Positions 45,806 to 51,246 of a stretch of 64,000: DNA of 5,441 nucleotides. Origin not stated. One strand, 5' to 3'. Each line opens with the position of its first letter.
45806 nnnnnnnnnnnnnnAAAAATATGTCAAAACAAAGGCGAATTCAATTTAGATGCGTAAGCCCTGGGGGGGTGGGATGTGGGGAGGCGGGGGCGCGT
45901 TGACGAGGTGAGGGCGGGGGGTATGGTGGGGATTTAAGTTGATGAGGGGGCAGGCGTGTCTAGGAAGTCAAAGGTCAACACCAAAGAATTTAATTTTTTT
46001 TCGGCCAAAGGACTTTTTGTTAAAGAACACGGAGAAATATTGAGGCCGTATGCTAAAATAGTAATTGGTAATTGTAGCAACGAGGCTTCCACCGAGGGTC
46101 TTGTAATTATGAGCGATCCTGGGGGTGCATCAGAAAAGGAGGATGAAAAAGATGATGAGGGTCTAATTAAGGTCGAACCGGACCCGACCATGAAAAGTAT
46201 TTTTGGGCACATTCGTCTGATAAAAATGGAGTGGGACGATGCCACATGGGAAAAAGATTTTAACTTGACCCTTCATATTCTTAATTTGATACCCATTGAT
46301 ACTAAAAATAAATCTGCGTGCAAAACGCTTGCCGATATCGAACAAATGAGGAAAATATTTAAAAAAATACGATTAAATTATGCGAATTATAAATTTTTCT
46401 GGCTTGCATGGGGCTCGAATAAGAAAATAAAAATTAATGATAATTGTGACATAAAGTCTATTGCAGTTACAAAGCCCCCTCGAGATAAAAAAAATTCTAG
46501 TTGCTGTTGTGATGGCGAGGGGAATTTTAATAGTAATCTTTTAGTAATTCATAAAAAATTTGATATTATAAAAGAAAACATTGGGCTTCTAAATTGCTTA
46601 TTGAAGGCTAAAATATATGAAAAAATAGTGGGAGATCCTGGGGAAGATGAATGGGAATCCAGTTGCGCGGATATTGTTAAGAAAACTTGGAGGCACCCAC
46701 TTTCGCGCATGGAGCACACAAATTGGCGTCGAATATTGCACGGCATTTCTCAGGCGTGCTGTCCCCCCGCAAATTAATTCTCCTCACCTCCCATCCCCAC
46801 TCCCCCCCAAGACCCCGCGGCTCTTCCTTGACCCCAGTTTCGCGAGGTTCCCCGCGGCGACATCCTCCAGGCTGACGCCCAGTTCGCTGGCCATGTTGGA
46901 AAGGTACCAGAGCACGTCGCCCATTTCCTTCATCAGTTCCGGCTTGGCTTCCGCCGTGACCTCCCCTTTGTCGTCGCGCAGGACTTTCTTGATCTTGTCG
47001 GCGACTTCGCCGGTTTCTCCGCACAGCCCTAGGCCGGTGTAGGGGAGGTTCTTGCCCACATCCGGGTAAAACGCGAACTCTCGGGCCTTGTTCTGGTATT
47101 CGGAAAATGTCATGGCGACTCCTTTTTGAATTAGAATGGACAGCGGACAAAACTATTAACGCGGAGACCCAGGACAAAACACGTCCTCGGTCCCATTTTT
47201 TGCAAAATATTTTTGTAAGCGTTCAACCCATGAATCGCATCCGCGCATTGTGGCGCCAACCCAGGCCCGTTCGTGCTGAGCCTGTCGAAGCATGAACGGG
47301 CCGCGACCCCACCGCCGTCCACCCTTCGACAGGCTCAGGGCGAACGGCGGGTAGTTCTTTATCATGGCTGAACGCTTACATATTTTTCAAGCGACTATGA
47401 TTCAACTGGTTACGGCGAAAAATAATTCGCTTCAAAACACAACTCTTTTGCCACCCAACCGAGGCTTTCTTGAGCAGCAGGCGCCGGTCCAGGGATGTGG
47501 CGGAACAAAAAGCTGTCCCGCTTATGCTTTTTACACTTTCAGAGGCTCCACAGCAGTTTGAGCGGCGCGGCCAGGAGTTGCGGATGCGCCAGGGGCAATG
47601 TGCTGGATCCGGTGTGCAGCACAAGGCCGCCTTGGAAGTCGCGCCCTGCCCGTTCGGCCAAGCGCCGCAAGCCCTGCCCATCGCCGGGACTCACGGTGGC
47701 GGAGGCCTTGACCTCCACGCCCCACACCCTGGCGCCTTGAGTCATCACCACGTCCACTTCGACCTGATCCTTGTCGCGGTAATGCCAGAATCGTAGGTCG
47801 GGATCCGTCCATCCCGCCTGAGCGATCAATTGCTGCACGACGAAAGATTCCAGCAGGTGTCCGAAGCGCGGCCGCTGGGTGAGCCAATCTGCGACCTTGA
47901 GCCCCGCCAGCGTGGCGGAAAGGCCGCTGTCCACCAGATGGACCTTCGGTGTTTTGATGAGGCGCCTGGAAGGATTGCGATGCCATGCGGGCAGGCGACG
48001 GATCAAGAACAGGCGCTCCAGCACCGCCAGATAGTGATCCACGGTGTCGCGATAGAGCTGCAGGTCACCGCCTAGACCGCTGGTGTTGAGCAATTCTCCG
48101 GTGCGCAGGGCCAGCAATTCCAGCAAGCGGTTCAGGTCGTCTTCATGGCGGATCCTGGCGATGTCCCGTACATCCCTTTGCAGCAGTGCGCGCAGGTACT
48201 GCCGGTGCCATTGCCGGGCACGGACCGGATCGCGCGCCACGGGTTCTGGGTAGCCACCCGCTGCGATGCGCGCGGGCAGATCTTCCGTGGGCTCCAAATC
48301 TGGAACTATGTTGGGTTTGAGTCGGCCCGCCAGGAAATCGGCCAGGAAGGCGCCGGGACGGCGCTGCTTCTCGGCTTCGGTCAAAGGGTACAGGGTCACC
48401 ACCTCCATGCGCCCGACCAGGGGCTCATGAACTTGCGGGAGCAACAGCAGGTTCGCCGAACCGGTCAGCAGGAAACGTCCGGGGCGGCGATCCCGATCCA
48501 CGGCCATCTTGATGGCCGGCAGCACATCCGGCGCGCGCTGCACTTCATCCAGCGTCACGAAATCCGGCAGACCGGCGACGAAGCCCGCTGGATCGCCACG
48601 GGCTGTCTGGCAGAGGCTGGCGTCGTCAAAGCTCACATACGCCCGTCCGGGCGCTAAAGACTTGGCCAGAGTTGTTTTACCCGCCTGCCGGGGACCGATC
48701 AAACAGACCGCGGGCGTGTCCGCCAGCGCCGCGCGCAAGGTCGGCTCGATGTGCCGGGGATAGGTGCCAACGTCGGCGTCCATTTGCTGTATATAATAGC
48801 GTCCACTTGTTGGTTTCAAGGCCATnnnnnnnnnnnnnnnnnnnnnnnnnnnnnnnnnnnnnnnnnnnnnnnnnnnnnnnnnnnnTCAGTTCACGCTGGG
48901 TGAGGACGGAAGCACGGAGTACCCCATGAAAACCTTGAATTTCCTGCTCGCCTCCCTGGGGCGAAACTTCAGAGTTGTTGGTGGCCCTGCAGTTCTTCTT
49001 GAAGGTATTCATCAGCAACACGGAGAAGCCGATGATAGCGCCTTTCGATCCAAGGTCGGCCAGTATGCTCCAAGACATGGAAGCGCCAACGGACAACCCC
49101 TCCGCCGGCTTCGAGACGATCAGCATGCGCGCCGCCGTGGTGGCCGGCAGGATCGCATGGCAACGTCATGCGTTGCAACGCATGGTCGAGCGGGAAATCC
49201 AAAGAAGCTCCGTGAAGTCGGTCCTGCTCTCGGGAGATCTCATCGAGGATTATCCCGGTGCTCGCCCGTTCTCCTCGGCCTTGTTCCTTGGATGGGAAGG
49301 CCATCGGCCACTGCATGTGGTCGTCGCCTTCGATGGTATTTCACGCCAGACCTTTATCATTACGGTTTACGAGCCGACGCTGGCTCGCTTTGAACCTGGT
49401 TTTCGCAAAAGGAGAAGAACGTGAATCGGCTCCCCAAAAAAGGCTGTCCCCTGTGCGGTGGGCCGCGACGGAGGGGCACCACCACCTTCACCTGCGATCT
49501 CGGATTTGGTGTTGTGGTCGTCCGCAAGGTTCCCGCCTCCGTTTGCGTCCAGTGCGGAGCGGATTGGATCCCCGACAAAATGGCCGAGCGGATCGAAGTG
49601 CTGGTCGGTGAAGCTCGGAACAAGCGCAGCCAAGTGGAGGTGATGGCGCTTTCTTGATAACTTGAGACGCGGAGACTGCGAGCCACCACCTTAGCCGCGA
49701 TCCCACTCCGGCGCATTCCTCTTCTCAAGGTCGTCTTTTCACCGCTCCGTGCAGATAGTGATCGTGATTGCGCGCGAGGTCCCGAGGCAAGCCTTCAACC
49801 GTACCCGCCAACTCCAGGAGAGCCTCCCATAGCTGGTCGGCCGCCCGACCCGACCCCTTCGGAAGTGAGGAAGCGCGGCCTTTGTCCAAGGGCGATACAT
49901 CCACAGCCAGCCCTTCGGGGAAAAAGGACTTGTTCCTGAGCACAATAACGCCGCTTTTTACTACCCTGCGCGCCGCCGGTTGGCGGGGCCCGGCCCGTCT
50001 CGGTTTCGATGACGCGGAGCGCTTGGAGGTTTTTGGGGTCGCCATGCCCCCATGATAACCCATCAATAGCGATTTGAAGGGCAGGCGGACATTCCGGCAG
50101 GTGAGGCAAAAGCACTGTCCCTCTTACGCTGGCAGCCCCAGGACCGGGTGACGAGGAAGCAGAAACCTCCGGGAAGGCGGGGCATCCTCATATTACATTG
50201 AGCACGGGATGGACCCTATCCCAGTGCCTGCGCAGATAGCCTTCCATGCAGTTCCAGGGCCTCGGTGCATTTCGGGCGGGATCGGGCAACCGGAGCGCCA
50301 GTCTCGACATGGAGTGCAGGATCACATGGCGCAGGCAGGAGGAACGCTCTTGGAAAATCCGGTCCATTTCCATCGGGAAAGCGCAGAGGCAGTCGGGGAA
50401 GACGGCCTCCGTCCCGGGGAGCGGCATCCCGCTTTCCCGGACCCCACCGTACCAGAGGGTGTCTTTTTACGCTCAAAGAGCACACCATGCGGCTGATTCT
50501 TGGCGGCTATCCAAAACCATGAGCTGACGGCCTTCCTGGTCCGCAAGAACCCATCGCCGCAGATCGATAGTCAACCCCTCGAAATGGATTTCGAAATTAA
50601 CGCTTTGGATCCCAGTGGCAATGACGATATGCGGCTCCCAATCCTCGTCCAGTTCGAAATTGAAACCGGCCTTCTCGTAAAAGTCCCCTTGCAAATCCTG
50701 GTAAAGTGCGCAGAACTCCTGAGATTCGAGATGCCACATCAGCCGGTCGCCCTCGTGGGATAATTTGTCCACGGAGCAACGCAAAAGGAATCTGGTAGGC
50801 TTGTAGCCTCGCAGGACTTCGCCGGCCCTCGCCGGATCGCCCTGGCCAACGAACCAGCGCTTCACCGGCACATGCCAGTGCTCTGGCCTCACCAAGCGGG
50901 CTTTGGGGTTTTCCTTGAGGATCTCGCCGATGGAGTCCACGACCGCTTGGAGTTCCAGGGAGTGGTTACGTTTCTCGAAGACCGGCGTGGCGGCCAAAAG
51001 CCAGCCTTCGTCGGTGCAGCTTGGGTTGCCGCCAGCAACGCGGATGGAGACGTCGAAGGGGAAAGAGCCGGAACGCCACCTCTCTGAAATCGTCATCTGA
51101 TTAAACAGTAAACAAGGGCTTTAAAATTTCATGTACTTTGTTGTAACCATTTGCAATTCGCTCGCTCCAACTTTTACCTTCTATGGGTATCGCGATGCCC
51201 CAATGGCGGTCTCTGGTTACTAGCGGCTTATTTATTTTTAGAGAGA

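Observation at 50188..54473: Candidate uncharacterised defence-like operon: double-AAA+ ATPase, low-GC PD-(D/E)xK-like protein, degenerate 2H-phosphoesterase-like protein, orphan fragment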

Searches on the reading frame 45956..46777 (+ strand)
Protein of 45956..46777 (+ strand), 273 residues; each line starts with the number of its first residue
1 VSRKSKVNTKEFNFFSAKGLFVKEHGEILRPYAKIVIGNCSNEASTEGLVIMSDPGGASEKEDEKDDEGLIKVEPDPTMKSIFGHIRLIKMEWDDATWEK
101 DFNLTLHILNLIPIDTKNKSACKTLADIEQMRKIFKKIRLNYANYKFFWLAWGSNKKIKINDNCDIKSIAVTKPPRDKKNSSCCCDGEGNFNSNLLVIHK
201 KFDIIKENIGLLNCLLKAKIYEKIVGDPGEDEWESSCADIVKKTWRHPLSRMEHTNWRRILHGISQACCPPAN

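Call 3: search_protein_families(library=pfam, proteins=[window:45956-46777:+], max_evalue=0.01)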
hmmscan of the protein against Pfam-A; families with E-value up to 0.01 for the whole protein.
window:45956-46777:+ (273 aa): 0 families

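Call 4: search_protein_families(library=padloc, proteins=[window:45956-46777:+], max_evalue=0.01)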
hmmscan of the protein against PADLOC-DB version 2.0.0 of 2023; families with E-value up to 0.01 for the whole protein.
window:45956-46777:+ (273 aa): 0 families

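Call 5: search_protein_families(library=ncbifam, proteins=[window:45956-46777:+], max_evalue=0.01)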
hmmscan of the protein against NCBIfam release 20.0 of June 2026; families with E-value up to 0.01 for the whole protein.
window:45956-46777:+ (273 aa): 0 families

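Call 22: search_protein_families(library=phrogs, proteins=[window:45956-46777:+], max_evalue=0.01)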
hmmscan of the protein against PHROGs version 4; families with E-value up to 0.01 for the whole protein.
window:45956-46777:+ (273 aa): 0 families

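Call 31: search_protein_families(library=pfam, proteins=[window:45956-46777:+], max_evalue=10)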
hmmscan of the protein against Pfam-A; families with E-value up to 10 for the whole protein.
window:45956-46777:+ (273 aa): 3 families
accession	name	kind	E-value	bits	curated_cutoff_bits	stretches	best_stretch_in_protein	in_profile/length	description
PF24911.1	YfjL_C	-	0.026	15.5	28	1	94-171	34-105/117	YfjL-like C-terminal domain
PF18479.7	PIN_11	-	0.11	13.1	26.6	1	125-166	7-48/118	PIN like domain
PF08528.16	Whi5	-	0.15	12.2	25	1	137-146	3-12/25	Whi5 like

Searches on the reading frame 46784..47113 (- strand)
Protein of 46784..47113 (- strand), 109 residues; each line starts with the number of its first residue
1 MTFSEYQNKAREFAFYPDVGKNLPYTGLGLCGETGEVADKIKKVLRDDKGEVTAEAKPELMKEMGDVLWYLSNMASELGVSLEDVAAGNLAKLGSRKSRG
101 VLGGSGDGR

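Call 3: search_protein_families(library=pfam, proteins=[window:46784-47113:-], max_evalue=0.01)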
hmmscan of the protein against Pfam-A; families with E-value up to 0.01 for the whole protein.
window:46784-47113:- (109 aa): 1 family
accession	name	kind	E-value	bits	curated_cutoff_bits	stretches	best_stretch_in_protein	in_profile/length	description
PF03819.22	MazG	-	1.8e-12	47.8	22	1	29-97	9-70/74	MazG nucleotide pyrophosphohydrolase domain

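Call 64: search_protein_families(library=padloc, proteins=[window:46784-47113:-], max_evalue=0.001)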
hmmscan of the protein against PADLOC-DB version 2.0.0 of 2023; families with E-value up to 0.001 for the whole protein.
window:46784-47113:- (109 aa): 0 families

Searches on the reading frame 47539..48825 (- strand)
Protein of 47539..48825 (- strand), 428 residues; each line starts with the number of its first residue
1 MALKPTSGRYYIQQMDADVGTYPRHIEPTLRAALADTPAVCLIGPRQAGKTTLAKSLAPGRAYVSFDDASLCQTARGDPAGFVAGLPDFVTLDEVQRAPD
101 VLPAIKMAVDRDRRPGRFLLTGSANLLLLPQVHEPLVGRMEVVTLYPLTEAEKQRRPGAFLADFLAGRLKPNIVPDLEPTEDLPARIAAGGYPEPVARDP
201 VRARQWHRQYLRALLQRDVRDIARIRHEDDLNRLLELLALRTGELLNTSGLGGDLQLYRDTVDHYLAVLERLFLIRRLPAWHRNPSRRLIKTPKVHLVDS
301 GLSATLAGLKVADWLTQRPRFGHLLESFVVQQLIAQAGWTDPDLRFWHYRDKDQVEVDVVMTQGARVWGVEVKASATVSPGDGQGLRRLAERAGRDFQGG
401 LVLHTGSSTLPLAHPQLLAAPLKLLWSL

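Call 3: search_protein_families(library=pfam, proteins=[window:47539-48825:-], max_evalue=0.01)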
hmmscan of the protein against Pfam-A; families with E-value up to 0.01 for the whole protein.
window:47539-48825:- (428 aa): 2 families
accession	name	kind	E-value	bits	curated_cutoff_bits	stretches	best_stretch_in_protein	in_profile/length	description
PF13635.12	DUF4143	-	1.5e-46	158.5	28.1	1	216-375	1-160/160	Domain of unknown function (DUF4143)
PF13173.12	AAA_14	-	1.5e-23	83.6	27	1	38-152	3-127/129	AAA domain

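Call 4: search_protein_families(library=padloc, proteins=[window:47539-48825:-], max_evalue=0.01)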
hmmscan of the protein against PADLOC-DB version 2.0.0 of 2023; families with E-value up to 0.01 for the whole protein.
window:47539-48825:- (428 aa): 7 families
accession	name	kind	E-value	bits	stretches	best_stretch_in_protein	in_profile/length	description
PDLC04790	PDC-S01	-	2.3e-154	512.2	1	13-427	6-419/422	-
PDLC04789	PDC-S01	-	3.9e-54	182.1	1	23-376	3-342/375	-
PDLC04791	PDC-S01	-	1.2e-29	101.2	2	188-389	163-363/395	-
PDLC04787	PDC-S01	-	3e-22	77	1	89-373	95-356/412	-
PDLC04788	PDC-S01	-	6e-15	53.1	1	91-377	89-385/448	-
PDLC04786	PDC-S01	-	7.9e-15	52.5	1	291-378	304-390/439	-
PDLC04792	PDC-S01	-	1.1e-09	35.4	1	317-377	332-387/452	-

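Call 5: search_protein_families(library=ncbifam, proteins=[window:47539-48825:-], max_evalue=0.01)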
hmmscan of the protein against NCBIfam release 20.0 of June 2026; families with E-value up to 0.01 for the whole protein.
window:47539-48825:- (428 aa): 0 families

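Call 100: find_encoding_contigs(protein=window:47539-48825:-, flank=3000, max_places=4)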
Protein window:47539-48825:- (428 aa): 1 contig read that carries it; 1 place shown.
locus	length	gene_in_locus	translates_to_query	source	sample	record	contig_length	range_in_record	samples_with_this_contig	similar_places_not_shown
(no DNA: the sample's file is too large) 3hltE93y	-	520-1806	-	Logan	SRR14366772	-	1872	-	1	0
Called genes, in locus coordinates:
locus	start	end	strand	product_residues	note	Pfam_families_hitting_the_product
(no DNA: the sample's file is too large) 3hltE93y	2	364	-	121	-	?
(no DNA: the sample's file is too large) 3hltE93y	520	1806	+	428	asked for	PF13173:AAA_14, PF13635:DUF4143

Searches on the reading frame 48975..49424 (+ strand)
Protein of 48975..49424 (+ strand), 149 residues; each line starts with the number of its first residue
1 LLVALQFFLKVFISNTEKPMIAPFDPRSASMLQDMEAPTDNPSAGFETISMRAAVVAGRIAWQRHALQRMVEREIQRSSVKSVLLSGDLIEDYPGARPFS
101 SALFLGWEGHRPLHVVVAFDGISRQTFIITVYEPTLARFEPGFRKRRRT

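Call 3: search_protein_families(library=pfam, proteins=[window:48975-49424:+], max_evalue=0.01)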
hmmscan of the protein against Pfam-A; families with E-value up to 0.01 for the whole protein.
window:48975-49424:+ (149 aa): 1 family
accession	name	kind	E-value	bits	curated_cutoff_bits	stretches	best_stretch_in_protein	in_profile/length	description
PF14076.12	DUF4258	-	6.9e-20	71.6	25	1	62-133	1-71/71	Domain of unknown function (DUF4258)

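Call 64: search_protein_families(library=padloc, proteins=[window:48975-49424:+], max_evalue=0.001)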
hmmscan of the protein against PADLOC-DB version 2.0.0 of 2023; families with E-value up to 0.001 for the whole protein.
window:48975-49424:+ (149 aa): 0 families

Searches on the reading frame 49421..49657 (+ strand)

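Call 3: search_protein_families(library=pfam, proteins=[window:49421-49657:+], max_evalue=0.01)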
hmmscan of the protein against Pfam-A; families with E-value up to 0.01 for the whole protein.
window:49421-49657:+ (78 aa): 1 family
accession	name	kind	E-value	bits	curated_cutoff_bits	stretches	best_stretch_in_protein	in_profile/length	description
PF14149.11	YhfH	-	0.00013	22.2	27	0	2-13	9-20/37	YhfH-like protein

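Call 64: search_protein_families(library=padloc, proteins=[window:49421-49657:+], max_evalue=0.001)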
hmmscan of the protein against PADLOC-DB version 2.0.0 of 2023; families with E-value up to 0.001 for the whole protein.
window:49421-49657:+ (78 aa): 0 families

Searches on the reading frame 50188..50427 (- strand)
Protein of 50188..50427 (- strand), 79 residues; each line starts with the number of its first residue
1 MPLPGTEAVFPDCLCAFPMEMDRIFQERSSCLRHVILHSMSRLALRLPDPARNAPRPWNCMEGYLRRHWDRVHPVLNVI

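Call 3: search_protein_families(library=pfam, proteins=[window:50188-50427:-], max_evalue=0.01)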
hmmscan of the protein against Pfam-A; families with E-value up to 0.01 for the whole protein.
window:50188-50427:- (79 aa): 0 families

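Call 4: search_protein_families(library=padloc, proteins=[window:50188-50427:-], max_evalue=0.01)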
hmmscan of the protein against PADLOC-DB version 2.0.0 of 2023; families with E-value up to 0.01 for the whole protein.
window:50188-50427:- (79 aa): 0 families

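Call 5: search_protein_families(library=ncbifam, proteins=[window:50188-50427:-], max_evalue=0.01)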
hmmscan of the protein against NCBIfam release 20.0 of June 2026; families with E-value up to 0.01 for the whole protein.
window:50188-50427:- (79 aa): 0 families

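Call 22: search_protein_families(library=phrogs, proteins=[window:50188-50427:-], max_evalue=0.01)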
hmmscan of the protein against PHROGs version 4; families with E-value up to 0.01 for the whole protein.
window:50188-50427:- (79 aa): 0 families

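Call 31: search_protein_families(library=pfam, proteins=[window:50188-50427:-], max_evalue=10)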
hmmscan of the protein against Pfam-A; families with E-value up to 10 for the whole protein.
window:50188-50427:- (79 aa): 0 families

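Call 54: list_cluster_members(proteins=[P0001, P0020, P0021, window:50188-50427:-, window:47539-48825:-, window:45956-46777:+, window:55944-58133:-])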
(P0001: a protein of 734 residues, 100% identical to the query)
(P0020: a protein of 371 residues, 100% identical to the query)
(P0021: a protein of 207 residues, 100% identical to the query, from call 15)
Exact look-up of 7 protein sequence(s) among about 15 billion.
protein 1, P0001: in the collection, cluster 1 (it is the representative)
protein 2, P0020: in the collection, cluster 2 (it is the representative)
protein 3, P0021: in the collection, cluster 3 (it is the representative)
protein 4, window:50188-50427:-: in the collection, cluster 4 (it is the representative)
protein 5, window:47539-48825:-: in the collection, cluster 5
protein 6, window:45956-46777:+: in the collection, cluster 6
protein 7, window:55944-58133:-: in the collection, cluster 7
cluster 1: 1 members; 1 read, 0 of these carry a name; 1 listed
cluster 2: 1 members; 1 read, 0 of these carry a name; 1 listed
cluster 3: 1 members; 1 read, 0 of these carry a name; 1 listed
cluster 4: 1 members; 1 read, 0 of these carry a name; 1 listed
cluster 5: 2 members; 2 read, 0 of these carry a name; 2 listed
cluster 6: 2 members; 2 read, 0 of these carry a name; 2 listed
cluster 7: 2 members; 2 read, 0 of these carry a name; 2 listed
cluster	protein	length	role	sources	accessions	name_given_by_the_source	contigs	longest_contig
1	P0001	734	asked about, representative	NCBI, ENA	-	-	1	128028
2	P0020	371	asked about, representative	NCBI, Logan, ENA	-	-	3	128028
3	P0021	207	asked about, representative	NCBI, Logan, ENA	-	-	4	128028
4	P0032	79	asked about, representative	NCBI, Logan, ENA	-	-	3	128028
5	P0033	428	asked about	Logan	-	-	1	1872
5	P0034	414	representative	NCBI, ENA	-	-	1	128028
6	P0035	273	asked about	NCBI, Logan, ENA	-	-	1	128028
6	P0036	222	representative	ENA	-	-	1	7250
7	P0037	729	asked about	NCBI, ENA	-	-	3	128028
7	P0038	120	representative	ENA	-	-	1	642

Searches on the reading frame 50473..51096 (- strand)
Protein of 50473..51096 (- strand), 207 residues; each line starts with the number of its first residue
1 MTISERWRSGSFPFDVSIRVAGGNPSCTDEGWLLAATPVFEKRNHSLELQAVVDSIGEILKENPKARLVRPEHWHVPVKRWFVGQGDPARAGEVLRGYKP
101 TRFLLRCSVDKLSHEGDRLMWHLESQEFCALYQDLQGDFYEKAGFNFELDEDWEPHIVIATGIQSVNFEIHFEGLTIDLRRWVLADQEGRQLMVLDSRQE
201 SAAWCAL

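Call 3: search_protein_families(library=pfam, proteins=[window:50473-51096:-], max_evalue=0.01)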
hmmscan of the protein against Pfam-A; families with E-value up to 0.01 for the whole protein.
window:50473-51096:- (207 aa): 0 families

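Call 4: search_protein_families(library=padloc, proteins=[window:50473-51096:-], max_evalue=0.01)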
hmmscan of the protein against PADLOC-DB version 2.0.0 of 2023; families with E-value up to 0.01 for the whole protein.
window:50473-51096:- (207 aa): 0 families

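Call 5: search_protein_families(library=ncbifam, proteins=[window:50473-51096:-], max_evalue=0.01)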
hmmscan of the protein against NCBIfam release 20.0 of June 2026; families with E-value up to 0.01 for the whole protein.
window:50473-51096:- (207 aa): 0 families

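Call 15: find_homologous_proteins(query=window:50473-51096:-)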
Query window:50473-51096:- (207 aa): 1 proteins with E <= 0.001 among 179 candidates.
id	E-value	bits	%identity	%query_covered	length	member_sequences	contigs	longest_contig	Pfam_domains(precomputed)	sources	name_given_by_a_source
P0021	2.7e-140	483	100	100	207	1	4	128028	-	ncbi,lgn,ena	-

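Call 21: search_solved_structures(query=window:50473-51096:-, max_evalue=10)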
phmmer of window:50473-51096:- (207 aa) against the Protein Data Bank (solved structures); distinct sequences matched with E-value up to 10: 0.

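Call 22: search_protein_families(library=phrogs, proteins=[window:50473-51096:-], max_evalue=0.01)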
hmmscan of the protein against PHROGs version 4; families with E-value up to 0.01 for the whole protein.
window:50473-51096:- (207 aa): 0 families

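Call 31: search_protein_families(library=pfam, proteins=[window:50473-51096:-], max_evalue=10)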
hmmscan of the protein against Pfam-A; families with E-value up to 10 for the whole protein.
window:50473-51096:- (207 aa): 0 families

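Call 42: predict_structure(protein=window:50473-51096:-)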
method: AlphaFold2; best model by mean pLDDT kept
length: 207 residues; sequences in the alignment: 1
mean_pLDDT: 32.9   pTM: 0.25
mean pLDDT of the five models: 32.9, 32.5, 28.9, 28.1, 25.0
residues with pLDDT >= 90: 0; 70-90: 0; 50-70: 7; < 50: 200
segments of 3 or more residues with pLDDT < 50: 1-57, 63-187, 194-207
pLDDT, mean of each block of 10 residues (from residue 1): 33 32 29 29 32 45 45 27 29 26 28 35 33 34 31 28 26 29 48 44 25
secondary structure, 60 per line:
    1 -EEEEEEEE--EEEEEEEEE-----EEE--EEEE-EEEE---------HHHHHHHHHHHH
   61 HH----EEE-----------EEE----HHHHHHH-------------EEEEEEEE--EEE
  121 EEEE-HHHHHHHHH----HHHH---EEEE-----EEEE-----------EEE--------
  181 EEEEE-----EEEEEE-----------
elements in order: E2-9 E12-20 E26-28 E31-34 E36-39 H49-62 E67-69 E81-83 H88-94 E108-115 E118-124 H126-134 H139-142 E146-149 E155-158 E170-172 E181-185 E191-196
